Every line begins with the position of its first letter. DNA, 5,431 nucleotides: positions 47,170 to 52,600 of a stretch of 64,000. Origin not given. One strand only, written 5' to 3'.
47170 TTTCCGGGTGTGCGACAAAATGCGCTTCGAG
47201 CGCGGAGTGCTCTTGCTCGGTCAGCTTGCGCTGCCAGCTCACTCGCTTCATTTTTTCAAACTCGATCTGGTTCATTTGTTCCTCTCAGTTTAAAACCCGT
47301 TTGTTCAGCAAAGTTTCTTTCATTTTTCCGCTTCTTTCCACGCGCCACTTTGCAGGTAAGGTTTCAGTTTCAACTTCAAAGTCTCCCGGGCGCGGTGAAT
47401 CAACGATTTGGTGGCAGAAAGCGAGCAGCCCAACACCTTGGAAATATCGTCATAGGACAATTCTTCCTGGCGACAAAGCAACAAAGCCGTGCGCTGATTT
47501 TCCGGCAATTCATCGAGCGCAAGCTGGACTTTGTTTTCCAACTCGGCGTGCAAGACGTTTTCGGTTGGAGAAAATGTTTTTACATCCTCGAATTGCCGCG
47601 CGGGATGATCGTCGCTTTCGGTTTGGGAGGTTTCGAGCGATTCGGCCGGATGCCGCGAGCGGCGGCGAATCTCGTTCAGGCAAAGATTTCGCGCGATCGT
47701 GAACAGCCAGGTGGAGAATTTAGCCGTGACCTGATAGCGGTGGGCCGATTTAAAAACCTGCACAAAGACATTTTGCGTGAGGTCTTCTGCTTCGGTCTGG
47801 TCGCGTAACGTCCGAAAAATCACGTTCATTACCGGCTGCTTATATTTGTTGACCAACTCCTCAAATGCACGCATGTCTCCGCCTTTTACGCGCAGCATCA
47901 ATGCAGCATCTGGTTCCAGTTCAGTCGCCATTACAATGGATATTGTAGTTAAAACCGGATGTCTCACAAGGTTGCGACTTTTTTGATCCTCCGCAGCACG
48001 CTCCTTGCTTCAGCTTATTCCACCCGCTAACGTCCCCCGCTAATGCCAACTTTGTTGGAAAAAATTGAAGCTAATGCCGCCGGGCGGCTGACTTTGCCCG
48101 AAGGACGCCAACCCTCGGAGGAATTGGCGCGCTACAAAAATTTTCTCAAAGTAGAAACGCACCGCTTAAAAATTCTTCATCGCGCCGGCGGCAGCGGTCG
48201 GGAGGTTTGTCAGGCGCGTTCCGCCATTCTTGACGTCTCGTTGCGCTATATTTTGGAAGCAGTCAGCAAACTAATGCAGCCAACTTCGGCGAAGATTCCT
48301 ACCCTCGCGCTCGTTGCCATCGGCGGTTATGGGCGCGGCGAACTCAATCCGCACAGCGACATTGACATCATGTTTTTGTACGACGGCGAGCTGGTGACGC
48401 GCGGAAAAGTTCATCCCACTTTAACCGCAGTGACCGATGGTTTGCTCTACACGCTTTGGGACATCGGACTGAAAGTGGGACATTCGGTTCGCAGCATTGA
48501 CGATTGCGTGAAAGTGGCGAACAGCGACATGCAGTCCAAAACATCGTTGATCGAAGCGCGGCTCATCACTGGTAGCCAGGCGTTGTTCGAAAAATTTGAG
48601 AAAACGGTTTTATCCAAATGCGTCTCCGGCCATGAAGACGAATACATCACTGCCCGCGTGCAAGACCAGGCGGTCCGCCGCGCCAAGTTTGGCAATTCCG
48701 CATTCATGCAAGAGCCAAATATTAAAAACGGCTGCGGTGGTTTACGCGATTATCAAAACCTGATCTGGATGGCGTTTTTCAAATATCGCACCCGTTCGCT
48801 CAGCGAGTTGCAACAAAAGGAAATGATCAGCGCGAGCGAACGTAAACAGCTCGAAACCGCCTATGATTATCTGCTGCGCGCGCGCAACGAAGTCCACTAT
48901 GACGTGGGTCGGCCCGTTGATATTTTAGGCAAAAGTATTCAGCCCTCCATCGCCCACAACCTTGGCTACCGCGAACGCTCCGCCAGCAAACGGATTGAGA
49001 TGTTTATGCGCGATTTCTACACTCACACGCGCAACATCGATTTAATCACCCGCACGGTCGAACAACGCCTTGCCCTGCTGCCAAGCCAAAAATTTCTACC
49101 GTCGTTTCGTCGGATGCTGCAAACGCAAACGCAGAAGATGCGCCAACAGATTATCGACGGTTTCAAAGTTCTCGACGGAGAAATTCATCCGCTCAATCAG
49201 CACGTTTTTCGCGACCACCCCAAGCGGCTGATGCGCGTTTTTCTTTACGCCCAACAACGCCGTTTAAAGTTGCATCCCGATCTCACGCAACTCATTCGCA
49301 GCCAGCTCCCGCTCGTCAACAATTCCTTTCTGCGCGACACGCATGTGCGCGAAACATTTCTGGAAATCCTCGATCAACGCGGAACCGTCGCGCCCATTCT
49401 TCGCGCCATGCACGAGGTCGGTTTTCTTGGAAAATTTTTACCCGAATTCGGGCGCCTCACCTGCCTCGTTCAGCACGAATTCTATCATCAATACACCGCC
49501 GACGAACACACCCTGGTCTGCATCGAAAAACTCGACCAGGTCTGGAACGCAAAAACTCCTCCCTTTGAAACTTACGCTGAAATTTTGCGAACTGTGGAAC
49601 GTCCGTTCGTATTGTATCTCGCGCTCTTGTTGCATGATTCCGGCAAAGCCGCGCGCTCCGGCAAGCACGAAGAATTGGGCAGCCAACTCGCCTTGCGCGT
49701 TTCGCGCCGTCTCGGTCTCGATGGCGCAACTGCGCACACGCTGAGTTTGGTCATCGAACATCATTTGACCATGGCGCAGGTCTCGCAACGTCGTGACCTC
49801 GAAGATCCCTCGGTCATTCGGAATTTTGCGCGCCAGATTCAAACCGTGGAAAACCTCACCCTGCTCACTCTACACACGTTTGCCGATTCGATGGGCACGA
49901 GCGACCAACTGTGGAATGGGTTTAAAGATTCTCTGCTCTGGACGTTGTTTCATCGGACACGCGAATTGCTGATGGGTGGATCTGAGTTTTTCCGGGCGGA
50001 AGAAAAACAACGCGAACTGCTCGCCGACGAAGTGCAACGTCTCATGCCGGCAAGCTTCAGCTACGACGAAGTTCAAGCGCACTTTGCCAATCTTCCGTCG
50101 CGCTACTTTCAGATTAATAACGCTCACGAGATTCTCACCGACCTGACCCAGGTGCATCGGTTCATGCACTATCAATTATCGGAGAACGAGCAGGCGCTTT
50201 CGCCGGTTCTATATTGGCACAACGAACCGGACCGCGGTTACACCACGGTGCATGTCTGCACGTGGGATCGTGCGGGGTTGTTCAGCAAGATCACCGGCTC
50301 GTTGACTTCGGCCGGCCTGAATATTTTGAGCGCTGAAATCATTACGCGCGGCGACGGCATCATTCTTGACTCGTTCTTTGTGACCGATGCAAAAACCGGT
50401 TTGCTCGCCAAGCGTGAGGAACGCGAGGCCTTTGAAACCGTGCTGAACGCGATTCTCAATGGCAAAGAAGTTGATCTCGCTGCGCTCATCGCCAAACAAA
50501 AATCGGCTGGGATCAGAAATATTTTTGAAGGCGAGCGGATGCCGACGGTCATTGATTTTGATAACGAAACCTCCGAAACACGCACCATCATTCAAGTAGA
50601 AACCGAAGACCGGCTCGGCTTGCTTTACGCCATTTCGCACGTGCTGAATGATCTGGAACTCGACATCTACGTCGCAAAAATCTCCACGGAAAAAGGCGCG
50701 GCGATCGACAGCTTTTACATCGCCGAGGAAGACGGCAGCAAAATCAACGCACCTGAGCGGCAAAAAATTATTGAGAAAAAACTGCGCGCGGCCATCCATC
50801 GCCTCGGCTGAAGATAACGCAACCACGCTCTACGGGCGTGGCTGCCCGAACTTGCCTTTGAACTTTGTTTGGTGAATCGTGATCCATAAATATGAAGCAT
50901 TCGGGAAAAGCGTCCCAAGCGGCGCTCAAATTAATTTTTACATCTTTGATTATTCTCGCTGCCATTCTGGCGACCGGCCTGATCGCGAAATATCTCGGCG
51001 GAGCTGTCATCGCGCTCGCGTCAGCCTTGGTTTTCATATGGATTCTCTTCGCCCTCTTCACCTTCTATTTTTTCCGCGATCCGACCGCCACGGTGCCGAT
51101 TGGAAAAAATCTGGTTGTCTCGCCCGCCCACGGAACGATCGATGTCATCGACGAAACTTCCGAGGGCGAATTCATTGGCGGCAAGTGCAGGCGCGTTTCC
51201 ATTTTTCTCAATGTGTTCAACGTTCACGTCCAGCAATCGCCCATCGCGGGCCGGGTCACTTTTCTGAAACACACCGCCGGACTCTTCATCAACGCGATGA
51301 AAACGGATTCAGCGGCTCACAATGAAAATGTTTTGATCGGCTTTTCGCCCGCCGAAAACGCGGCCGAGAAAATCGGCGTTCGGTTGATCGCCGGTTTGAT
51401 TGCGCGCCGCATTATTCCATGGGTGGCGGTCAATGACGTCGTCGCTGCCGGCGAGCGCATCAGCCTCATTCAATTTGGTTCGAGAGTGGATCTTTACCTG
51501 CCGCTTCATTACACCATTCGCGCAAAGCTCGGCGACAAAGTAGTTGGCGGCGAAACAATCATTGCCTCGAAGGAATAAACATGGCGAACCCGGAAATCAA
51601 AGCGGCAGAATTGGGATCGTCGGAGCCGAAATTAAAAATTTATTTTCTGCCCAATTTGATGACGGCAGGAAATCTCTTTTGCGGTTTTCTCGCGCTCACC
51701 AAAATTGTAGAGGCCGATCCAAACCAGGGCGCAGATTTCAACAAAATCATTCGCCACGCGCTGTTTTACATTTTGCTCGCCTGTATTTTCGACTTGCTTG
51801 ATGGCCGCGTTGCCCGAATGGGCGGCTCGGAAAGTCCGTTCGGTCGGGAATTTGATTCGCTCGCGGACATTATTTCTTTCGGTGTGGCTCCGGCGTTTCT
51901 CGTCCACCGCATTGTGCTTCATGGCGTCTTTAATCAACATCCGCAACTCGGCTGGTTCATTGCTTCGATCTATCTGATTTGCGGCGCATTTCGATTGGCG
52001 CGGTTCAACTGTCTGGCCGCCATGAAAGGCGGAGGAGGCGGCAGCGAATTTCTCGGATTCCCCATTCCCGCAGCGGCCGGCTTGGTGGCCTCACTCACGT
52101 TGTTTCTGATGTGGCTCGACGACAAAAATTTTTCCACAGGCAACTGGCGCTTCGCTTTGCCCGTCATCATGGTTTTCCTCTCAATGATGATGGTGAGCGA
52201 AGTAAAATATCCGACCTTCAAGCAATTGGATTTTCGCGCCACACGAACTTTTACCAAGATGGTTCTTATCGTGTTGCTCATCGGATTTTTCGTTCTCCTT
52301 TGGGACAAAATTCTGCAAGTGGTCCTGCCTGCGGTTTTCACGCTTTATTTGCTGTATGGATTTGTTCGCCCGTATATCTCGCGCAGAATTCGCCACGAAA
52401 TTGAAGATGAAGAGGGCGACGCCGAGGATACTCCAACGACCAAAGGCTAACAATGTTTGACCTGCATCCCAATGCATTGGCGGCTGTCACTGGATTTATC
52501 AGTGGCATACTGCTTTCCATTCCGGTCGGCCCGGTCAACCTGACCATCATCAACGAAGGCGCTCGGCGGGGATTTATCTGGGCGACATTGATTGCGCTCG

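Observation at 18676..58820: Recurrent insertion scar: three cargos in one window are each flanked by ~95-145-bp diverged direct repeats of a host gene end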

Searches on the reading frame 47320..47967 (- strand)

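Call 23: search_protein_families(library=pfam, proteins=[window:47320-47967:-])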
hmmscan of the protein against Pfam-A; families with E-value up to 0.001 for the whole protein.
window:47320-47967:- (215 aa): 5 families
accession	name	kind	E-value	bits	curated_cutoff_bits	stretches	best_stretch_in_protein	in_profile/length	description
PF04542.20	Sigma70_r2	-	1.9e-19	69.7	24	1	38-105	1-70/71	Sigma-70 region 2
PF08281.18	Sigma70_r4_2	-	3e-17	62.4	25.7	1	146-197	3-54/54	Sigma-70, region 4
PF04545.22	Sigma70_r4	-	1.2e-10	41.2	24.1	1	150-198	1-49/50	Sigma-70, region 4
PF07638.17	Sigma70_ECF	-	0.00012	22.5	21.1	1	23-200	7-182/185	ECF sigma factor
PF22233.2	PhyR_sigma-like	-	0.00062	19.9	27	0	152-195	2-45/50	Response regulator PhyR, sigma-like domain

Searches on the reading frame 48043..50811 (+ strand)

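Call 23: search_protein_families(library=pfam, proteins=[window:48043-50811:+])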
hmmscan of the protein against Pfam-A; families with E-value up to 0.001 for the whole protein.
window:48043-50811:+ (922 aa): 8 families
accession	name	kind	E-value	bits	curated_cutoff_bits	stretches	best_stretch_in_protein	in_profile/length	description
PF08335.16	GlnD_UR_UTase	-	4.6e-32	111.4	21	1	202-338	3-139/141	GlnD PII-uridylyltransferase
PF24931.1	ACT_ACR9_3rd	-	8.7e-13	48.6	27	1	837-918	2-84/98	ACR9-like, ACT-like domain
PF01842.31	ACT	-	2.1e-09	37.4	27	1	742-787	9-55/66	ACT domain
PF22754.3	bHLH-TF_ACT-like_plant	-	2.1e-07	31.5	27.6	0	843-918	6-75/75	Plant bHLH transcription factor, ACT-like domain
PF13291.12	ACT_4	-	5.8e-07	30.5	27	0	850-884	9-43/80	ACT domain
PF03710.21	GlnE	-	1.2e-05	25.3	24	1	60-117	98-159/252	Glutamate-ammonia ligase adenylyltransferase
PF01909.29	NTP_transf_2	-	9.5e-05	23.2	21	1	87-116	14-43/93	Nucleotidyltransferase domain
PF01966.28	HD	-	0.00065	20.4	22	0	512-579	16-90/116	HD domain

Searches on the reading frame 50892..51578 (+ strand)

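Call 23: search_protein_families(library=pfam, proteins=[window:50892-51578:+])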
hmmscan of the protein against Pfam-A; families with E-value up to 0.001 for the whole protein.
window:50892-51578:+ (228 aa): 1 family
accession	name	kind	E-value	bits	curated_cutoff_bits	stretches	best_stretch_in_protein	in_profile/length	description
PF02666.20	PS_Dcarbxylase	-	4.1e-33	115.2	22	1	53-225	1-198/198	Phosphatidylserine decarboxylase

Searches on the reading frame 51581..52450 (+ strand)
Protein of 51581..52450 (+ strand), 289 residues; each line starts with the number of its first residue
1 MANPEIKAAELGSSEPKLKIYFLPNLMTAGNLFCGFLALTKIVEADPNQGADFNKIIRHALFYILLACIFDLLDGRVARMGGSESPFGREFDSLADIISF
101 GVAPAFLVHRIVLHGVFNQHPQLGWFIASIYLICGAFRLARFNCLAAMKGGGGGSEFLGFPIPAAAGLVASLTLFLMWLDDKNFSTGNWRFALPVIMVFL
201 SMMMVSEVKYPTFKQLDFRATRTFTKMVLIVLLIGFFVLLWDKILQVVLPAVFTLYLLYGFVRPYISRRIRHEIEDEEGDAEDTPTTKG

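Call 23: search_protein_families(library=pfam, proteins=[window:51581-52450:+])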
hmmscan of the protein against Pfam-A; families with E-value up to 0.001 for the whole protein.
window:51581-52450:+ (289 aa): 1 family
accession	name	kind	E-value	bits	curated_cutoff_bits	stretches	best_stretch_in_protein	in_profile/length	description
PF01066.26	CDP-OH_P_transf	-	1e-18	68.6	22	1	23-189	3-138/152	CDP-alcohol phosphatidyltransferase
